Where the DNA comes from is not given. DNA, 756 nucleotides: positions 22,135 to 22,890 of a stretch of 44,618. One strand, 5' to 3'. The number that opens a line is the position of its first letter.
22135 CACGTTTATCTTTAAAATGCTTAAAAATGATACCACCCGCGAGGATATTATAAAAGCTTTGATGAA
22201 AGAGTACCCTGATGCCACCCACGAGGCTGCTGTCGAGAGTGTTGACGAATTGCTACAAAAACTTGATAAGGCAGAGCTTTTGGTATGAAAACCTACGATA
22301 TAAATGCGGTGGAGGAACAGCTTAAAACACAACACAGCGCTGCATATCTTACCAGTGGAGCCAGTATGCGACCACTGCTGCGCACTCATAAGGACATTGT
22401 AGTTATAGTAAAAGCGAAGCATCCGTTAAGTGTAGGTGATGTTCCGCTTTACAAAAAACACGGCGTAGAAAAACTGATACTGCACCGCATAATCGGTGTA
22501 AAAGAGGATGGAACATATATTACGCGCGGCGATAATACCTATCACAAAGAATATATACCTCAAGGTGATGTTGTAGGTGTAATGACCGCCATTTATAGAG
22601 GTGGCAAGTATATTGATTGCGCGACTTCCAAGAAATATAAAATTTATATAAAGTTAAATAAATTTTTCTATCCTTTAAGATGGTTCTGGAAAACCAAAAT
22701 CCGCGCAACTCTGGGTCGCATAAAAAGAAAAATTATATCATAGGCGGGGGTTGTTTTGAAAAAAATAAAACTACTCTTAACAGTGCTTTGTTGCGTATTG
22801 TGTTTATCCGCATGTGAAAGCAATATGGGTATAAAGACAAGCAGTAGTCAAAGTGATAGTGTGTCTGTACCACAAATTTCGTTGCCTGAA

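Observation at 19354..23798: Candidate novel envelope module: YfhO-family membrane protein, PqqD-like RRE, TM-less S26 peptidase and beta-lactamase-like lipoprotein in one coupled operon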

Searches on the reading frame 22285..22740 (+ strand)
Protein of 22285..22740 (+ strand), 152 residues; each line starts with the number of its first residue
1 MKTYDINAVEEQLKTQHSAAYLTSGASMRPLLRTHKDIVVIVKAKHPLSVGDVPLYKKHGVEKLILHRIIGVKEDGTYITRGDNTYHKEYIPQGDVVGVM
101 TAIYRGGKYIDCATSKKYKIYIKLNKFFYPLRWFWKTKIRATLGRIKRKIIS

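Call 3: search_protein_families(library=pfam, proteins=[window:22285-22740:+], max_evalue=0.01)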
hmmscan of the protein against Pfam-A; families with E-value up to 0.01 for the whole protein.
window:22285-22740:+ (152 aa): 0 families

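Call 4: search_protein_families(library=ncbifam, proteins=[window:22285-22740:+], max_evalue=0.01)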
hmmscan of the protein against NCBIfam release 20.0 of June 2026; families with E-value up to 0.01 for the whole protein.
window:22285-22740:+ (152 aa): 3 families
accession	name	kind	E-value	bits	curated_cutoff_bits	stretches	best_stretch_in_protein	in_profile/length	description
TIGR02228.1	sigpep_I_arch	equivalog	5.5e-12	45.8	51.85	1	13-116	27-135/158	signal peptidase I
TIGR02227.1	sigpep_I_bact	equivalog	0.00024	21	47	1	18-88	20-93/162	signal peptidase I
NF046067.1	SigPepSipWBacil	equivalog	0.00038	20.1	190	1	24-88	45-111/189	signal peptidase I SipW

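Call 10: find_homologous_proteins(query=window:22285-22740:+)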
Query window:22285-22740:+ (152 aa): 246 proteins with E <= 0.001 among 267 candidates; the best 120 are listed.
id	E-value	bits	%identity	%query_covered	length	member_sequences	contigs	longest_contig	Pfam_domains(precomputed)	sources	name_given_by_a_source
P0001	1.6e-94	332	99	100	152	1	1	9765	-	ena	-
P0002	5.8e-94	330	97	99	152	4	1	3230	-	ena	-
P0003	2.4e-90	318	93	100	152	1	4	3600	-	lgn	-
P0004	6.1e-83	294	85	100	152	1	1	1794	-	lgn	-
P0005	5.3e-82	291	84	100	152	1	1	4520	-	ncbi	-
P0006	8.2e-82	290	83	100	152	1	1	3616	-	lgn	-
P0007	1.9e-81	289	85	99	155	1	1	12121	-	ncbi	-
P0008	4.5e-81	288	87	100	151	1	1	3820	-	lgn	-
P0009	6.5e-81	287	84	100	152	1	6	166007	-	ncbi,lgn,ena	-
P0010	9.4e-81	287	82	100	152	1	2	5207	-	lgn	-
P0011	1.2e-80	287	83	99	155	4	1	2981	-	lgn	-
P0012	1.7e-80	286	85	99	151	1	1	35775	-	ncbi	-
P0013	2.2e-80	286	84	100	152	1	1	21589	-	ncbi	-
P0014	2.7e-80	285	84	100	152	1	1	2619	-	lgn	-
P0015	3.2e-80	285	83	100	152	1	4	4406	-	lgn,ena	-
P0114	1.0e-67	245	72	99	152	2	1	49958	-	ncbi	-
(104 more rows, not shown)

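Call 12: find_encoding_contigs(protein=P0114, flank=8000, max_places=3)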
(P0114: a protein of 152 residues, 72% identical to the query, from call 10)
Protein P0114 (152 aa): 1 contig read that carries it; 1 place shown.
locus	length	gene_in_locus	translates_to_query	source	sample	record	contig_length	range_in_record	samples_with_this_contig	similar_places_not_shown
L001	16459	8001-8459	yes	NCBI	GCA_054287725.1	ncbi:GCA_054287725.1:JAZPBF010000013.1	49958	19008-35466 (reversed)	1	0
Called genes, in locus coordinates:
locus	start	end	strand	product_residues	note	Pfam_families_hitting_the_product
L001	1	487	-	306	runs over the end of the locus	PF02355:SecD_SecF_C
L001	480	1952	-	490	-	PF22599:SecDF_P1_head, PF02355:SecD_SecF_C (weak)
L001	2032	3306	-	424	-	PF12897:Asp_aminotransf, PF00155:Aminotran_1_2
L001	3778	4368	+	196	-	PF00291:PALP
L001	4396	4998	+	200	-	PF00291:PALP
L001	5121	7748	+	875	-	PF09586:YfhO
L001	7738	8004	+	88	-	PF05402:PqqD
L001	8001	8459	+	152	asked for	-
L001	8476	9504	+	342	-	PF13354:Beta-lactamase2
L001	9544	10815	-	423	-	-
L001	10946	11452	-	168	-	PF16146:DUF4854 (weak)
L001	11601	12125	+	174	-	PF00857:Isochorismatase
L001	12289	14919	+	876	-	PF01411:tRNA-synt_2c, PF07973:tRNA_SAD, PF02272:DHHA1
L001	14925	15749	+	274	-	PF23023:Anti-Pycsar_Apyc1 (faint), PF12706:Lactamase_B_2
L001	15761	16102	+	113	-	PF11969:DcpS_C, PF01230:HIT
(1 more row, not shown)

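Call 16: search_solved_structures(query=window:22285-22740:+, max_evalue=10, show_alignments=2)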
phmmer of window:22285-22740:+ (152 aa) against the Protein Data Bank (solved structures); distinct sequences matched with E-value up to 10: 5.
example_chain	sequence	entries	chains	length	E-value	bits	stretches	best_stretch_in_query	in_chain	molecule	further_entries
7p2p_A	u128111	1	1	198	0.028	17.5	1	24-85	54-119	Signal peptidase complex catalytic subunit SEC11A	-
9rjb_A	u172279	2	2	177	0.034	17.2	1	24-85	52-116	Signal peptidase complex catalytic subunit SEC11A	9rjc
7p2q_A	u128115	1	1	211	0.057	16.5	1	24-85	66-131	Signal peptidase complex catalytic subunit SEC11C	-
5dus_A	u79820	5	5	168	0.61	13.2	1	7-71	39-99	ORF1a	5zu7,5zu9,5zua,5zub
5hih_A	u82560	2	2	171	0.62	13.1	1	7-71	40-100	ORF1a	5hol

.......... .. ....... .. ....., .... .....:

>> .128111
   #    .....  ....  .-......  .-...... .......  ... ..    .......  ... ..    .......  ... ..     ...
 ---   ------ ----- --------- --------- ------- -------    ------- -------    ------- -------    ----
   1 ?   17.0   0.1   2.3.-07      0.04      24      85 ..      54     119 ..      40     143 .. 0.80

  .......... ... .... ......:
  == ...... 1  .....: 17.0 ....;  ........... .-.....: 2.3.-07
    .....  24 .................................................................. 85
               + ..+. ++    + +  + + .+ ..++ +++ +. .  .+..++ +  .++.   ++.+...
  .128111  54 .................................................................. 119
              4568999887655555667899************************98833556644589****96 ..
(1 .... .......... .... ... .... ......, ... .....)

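Call 30: search_protein_representatives(protein=window:22285-22740:+)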
Query: 152 residues. Proteins with E-value up to 0.001 (for the whole library): 2921; up to 1e-10: 603; up to 1e-30: 3. The best 150 are listed.
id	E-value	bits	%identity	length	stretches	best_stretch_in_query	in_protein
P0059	2.6e-75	267.6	79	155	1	1-149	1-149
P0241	4.2e-39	150.0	53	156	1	10-151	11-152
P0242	8.1e-31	123.2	43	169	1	9-150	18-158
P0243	7.8e-30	120.0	50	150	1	8-135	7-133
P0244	1.9e-29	118.7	44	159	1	4-148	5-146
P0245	5.1e-27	110.8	47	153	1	1-141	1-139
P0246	5.3e-27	110.8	43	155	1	9-148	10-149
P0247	1.8e-25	105.8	44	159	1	5-150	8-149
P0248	2.1e-25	105.6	47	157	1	12-141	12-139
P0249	8.3e-24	100.4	41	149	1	9-150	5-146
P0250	8.9e-24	100.3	43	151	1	13-151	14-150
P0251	2.6e-23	98.8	44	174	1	40-146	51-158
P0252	7.2e-23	97.4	37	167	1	12-150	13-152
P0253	9.2e-23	97.0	46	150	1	23-151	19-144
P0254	1.1e-22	96.7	44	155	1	10-141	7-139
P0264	8.8e-21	90.6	47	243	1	10-150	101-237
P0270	3.1e-20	88.8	43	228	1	22-151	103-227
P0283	3.6e-19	85.4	49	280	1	22-150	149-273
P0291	6.1e-19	84.6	48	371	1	18-150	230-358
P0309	4.5e-18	81.8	43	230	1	8-150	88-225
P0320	9.1e-18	80.8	42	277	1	24-138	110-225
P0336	1.7e-17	79.9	37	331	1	9-140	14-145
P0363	7.6e-17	77.8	40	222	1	10-148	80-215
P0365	8.9e-17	77.6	35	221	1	9-146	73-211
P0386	3.9e-16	75.5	40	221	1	9-144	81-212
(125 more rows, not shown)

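Call 31: search_protein_families(library=pfam, proteins=[P0264, P0270, P0283, P0291, P0309, P0363, P0365, P0386, P0336, P0320], max_evalue=0.01)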
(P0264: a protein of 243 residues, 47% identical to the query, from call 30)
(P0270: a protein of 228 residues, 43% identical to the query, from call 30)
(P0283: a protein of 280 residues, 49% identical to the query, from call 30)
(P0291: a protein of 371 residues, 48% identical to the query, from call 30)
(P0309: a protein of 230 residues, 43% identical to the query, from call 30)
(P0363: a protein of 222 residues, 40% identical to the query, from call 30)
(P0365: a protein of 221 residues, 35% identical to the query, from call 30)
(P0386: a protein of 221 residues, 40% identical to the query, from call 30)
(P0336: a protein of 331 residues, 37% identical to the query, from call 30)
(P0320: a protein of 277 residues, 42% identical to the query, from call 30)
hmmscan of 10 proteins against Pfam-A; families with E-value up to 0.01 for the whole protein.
P0264 (243 aa): 1 family
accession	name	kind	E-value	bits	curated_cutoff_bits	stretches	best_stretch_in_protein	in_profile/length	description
PF05402.18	PqqD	-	1e-11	45.4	23.4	1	15-83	1-66/67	Coenzyme PQQ synthesis protein D (PqqD)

P0270 (228 aa): 1 family
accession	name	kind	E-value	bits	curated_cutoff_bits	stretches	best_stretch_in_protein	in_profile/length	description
PF05402.18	PqqD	-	2.4e-08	34.6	23.4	1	28-82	10-64/67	Coenzyme PQQ synthesis protein D (PqqD)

P0283 (280 aa): 1 family
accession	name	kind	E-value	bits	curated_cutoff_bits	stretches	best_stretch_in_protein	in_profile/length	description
PF00932.25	LTD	-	1.6e-05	25.6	34.3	1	16-92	23-103/109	Lamin Tail Domain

P0291 (371 aa): 0 families

P0309 (230 aa): 1 family
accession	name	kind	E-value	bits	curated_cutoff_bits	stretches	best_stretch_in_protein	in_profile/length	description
PF05402.18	PqqD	-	8.8e-05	23.2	23.4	1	16-80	3-62/67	Coenzyme PQQ synthesis protein D (PqqD)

P0363 (222 aa): 0 families

P0365 (221 aa): 0 families

P0386 (221 aa): 1 family
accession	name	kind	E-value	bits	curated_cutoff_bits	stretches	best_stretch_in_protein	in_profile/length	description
PF05402.18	PqqD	-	9.6e-06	26.3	23.4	1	18-73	7-62/67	Coenzyme PQQ synthesis protein D (PqqD)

P0336 (331 aa): 8 families
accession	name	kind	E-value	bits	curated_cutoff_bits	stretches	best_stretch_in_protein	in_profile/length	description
PF00583.31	Acetyltransf_1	-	1.6e-19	70.7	20.7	1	214-319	14-116/116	Acetyltransferase (GNAT) family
PF13508.13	Acetyltransf_7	-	1.2e-15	58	27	1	232-319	2-82/84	Acetyltransferase (GNAT) domain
PF13673.13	Acetyltransf_10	-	9e-13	48.8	23.6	1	218-324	18-112/128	Acetyltransferase (GNAT) domain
PF13420.13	Acetyltransf_4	-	1.8e-08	35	24.3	1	182-319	2-134/155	Acetyltransferase (GNAT) domain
PF13302.13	Acetyltransf_3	-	2.8e-08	35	25.4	1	181-319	4-137/138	Acetyltransferase (GNAT) domain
PF08445.16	FR47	-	2e-05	24.9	22.1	1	262-326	21-84/86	FR47-like protein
PF00717.28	Peptidase_S24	-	0.0014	18.7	23.3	1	8-104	19-114/116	Peptidase S24-like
PF13527.13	Acetyltransf_9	-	0.0055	17.1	25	0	180-296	1-106/127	Acetyltransferase (GNAT) domain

P0320 (277 aa): 0 families

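Call 39: find_related_loci(query=A3, collection=genome_contigs, flank=10000)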
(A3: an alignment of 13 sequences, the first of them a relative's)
Query A3 (153 aa) in genome_contigs; peptide patterns used: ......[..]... (x = any residue, [..] = any of these).
374 stretches matched a pattern; 363 encode a relative of the query (tblastn E <= 1e-3); the best 80 are kept; 80 distinct loci.
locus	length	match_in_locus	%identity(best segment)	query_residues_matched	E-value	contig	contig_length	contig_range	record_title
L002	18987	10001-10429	46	1-141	6e-39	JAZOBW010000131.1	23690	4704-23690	MAG: Acutalibacteraceae bacterium isolate T1900044757_TS20190223.MAGScoT_cleanbin_000062 SGB_2311_k141_1991792, whole ge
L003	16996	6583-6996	51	2-141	2e-37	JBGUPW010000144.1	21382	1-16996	MAG: Ruminococcus sp. isolate ruminal_MAG_154 ruminal_MAG_154_contig_0144, whole genome shotgun sequence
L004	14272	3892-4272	51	8-135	4e-37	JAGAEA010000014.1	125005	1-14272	MAG: Clostridia bacterium isolate RGIG8357 Water_buffalos_Rumen.Co__c2349523, whole genome shotgun sequence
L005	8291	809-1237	49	2-148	1e-36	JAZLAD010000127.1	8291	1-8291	MAG: Acutalibacteraceae bacterium isolate T1900045081_TC20190075.MAGScoT_cleanbin_000013 SGB_4660_k141_3183918, whole ge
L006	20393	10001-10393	52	10-141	4e-36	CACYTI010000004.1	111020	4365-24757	MAG: uncultured Ruminococcus sp. isolate RUG12253 genome assembly, contig: RUG12253_asm_4, whole genome shotgun sequence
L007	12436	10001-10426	51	1-141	7e-36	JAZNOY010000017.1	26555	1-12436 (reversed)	MAG: Acutalibacteraceae bacterium isolate T1900044839_TS20190305.MAGScoT_cleanbin_000005 SGB_2931_k141_422286, whole gen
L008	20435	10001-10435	46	8-153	1e-35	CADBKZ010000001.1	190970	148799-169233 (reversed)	MAG: uncultured Ruminococcus sp. isolate RUG14066 genome assembly, contig: RUG14066_asm_1, whole genome shotgun sequence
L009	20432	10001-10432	43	2-148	1e-34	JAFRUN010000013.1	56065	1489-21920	MAG: Clostridia bacterium isolate RGIG2810 Goat_Omasum-6__c119655, whole genome shotgun sequence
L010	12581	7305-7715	45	2-139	1e-34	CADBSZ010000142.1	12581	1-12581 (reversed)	MAG: uncultured Ruminococcus sp. isolate RUG14275 genome assembly, contig: RUG14275_asm_142, whole genome shotgun sequen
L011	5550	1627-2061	50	8-153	2e-34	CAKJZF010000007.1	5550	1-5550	Clostridiales bacterium isolate MAG-R067 genome assembly, contig: k141_46353, whole genome shotgun sequence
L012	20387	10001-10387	51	1-131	1e-34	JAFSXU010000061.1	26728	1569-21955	MAG: Clostridia bacterium isolate RGIG3571 Goat_Rumen.Co__c2450142, whole genome shotgun sequence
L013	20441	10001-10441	46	8-153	3e-34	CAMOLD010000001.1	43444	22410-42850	MAG: uncultured Clostridia bacterium isolate SRR873606_bin.120_metaWRAP_v1.3_MAG genome assembly, contig: NODE_1043_leng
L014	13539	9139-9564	46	8-150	3e-34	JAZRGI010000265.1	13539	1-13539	MAG: Eubacteriales bacterium isolate T1900045490_YK20190184.MAGScoT_cleanbin_000061 SGB_7381_k141_2880603, whole genome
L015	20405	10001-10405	49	2-138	3e-34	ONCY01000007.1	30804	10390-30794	uncultured Clostridiales bacterium isolate RUG196 genome assembly, contig: scaffold_374, whole genome shotgun sequence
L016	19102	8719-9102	50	9-138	4e-34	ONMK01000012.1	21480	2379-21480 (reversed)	uncultured Clostridiales bacterium isolate RUG447 genome assembly, contig: scaffold_1274, whole genome shotgun sequence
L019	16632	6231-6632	45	4-139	9e-34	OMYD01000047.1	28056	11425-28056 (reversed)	uncultured Clostridiales bacterium isolate RUG081 genome assembly, contig: scaffold_1863, whole genome shotgun sequence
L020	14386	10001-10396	45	1-139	1e-33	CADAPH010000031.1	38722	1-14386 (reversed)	MAG: Ruminococcaceae bacterium isolate RUG13498 genome assembly, contig: RUG13498_asm_31, whole genome shotgun sequence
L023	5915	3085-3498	44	8-148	2e-33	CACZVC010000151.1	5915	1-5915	MAG: uncultured Ruminococcus sp. isolate RUG12975 genome assembly, contig: RUG12975_asm_151, whole genome shotgun sequen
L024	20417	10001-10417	50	9-150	2e-33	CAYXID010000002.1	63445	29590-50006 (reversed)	MAG TPA_asm: uncultured Ruminococcus sp. isolate SRP315200_co1_791 genome assembly, contig: NODE_358_length_63445_cov_10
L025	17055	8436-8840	44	2-138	4e-33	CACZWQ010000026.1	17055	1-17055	MAG: uncultured Ruminococcus sp. isolate RUG13014 genome assembly, contig: RUG13014_asm_26, whole genome shotgun sequenc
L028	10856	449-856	43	2-139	2e-33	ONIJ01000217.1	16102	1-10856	uncultured Clostridiales bacterium isolate RUG333 genome assembly, contig: k87_45023157, whole genome shotgun sequence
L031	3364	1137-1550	45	2-142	2e-33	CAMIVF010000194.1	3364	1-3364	MAG: uncultured Clostridia bacterium isolate SRR12081292_bin.40_metaWRAP_v1.3_MAG genome assembly, contig: ERZ12289771.5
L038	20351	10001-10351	56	23-138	7e-33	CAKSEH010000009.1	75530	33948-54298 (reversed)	MAG: uncultured Eubacteriales bacterium isolate REFINED_METABAT215_TOP10_CONTIGS_1500_ASSEMBLY_K77_MERGED__Hadza_MoBio_h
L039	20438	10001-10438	44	8-151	7e-33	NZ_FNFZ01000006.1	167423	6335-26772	Sarcina sp. DSM 11001, whole genome shotgun sequence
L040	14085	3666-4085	41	6-148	8e-33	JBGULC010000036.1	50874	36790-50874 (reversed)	MAG: Christensenellales bacterium isolate ruminal_MAG_266 ruminal_MAG_266_contig_0036, whole genome shotgun sequence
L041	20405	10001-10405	46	2-139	8e-33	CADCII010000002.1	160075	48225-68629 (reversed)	MAG: uncultured Lachnospiraceae bacterium isolate RUG14672 genome assembly, contig: RUG14672_asm_2, whole genome shotgun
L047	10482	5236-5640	41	3-140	1e-32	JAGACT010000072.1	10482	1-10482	MAG: Eubacteriaceae bacterium isolate RGIG8324 Water_buffalos_Rumen.Co__c2359050, whole genome shotgun sequence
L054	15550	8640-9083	45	1-150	5e-32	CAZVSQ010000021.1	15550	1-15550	MAG TPA_asm: uncultured Ruminococcus sp. isolate binchicken_co353_91 genome assembly, contig: NODE_7961_length_15550_cov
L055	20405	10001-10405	49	1-134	4e-32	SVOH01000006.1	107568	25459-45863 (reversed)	MAG: Oscillospiraceae bacterium isolate SIG560 NODE_1065_length_107568_cov_2.509098, whole genome shotgun sequence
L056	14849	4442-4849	43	2-139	6e-32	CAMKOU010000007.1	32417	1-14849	MAG: uncultured Clostridia bacterium isolate SRR12081296_bin.64_metaWRAP_v1.3_MAG genome assembly, contig: ERZ12289772.1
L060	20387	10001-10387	47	9-139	4e-32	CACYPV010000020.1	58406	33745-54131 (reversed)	MAG: uncultured Ruminococcus sp. isolate RUG12166 genome assembly, contig: RUG12166_asm_20, whole genome shotgun sequenc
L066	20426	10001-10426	46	1-141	6e-32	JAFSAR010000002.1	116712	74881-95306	MAG: Clostridia bacterium isolate RGIG2970 Goat_Rectum-1__c159472, whole genome shotgun sequence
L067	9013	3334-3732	44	8-141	1e-31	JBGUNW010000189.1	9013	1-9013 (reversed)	MAG: Eubacteriales bacterium isolate ruminal_MAG_200 ruminal_MAG_200_contig_0189, whole genome shotgun sequence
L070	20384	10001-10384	44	8-138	9e-32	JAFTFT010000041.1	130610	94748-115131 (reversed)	MAG: Oscillospiraceae bacterium isolate RGIG3778 Roe_deer_Abomasum-4__c2027, whole genome shotgun sequence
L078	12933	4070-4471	42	3-139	2e-31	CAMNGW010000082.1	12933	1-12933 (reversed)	MAG: uncultured Clostridia bacterium isolate SRR1206671_bin.105_metaWRAP_v1.3_MAG genome assembly, contig: NODE.11945_le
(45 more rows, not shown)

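Call 43: search_protein_families(library=pfam, proteins=[L078:9964-10704:-, L025:8888-10048:+, L019:4089-4793:+, L019:4796-5119:+, L023:1486-2814:+, L047:5712-7373:+, L054:10784-12034:+, L060:6332-7666:+], max_evalue=0.01)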
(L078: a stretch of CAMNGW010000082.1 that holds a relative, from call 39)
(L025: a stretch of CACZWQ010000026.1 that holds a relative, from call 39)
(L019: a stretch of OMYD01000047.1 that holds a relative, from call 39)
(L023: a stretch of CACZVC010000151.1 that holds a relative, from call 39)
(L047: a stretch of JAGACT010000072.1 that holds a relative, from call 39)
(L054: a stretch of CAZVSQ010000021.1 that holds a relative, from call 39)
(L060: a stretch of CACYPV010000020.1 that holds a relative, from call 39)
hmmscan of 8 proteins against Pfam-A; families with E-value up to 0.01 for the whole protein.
L078:9964-10704:- (246 aa): 0 families

L025:8888-10048:+ (386 aa): 1 family
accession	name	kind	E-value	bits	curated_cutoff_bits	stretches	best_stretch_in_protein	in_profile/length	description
PF14907.12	NTP_transf_5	-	2.6e-42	145.6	31.2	1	24-269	2-248/249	Uncharacterised nucleotidyltransferase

L019:4089-4793:+ (234 aa): 1 family
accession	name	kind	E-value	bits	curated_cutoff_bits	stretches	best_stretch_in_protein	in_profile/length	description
PF14436.11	EndoU_bacteria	-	9.9e-26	91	25.3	1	109-230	2-128/129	Bacterial EndoU nuclease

L019:4796-5119:+ (107 aa): 0 families

L023:1486-2814:+ (442 aa): 3 families
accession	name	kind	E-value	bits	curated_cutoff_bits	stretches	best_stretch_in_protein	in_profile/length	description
PF04055.27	Radical_SAM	-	3.6e-18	66.7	29.5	1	110-262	2-154/166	Radical SAM superfamily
PF13353.11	Fer4_12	-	3.2e-06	27.9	22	1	114-225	14-123/137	4Fe-4S single cluster domain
PF13186.11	SPASM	-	0.00024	21.7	21.5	1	335-392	1-67/67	Iron-sulfur cluster-binding domain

L047:5712-7373:+ (553 aa): 7 families
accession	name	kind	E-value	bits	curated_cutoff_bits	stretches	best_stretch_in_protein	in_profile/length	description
PF00005.33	ABC_tran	-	5e-26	92.4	25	1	361-504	1-137/137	ABC transporter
PF00664.28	ABC_membrane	-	2.7e-25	90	28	1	22-291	2-274/274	ABC transporter transmembrane region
PF02463.25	SMC_N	-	8.5e-07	29.1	40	1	484-547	149-213/220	RecF/RecN/SMC N terminal domain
PF13401.12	AAA_22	-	0.00011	23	27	1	374-523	8-109/130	AAA domain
PF06472.20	ABC_membrane_2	-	0.0051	16.7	24.4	1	19-202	15-202/269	ABC transporter transmembrane region 2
PF13304.12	AAA_21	-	0.0064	17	27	0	476-532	238-299/304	AAA domain, putative AbiEii toxin, Type IV TA system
PF13555.12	AAA_29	-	0.0094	16.1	27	0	365-388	16-39/61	P-loop containing region of AAA domain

L054:10784-12034:+ (416 aa): 2 families
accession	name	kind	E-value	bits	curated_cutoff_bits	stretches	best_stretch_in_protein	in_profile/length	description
PF14262.12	Cthe_2159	-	6.8e-75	252.2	25.8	2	78-282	1-204/262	Carbohydrate-binding domain-containing protein Cthe_2159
PF10162.14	G8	-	7.1e-05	23.1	22.9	1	127-230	13-115/124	G8 domain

L060:6332-7666:+ (444 aa): 1 family
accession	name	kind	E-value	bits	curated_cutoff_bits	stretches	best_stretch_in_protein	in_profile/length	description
PF01554.23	MatE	-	1.2e-47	162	24.9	2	16-174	1-159/161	MatE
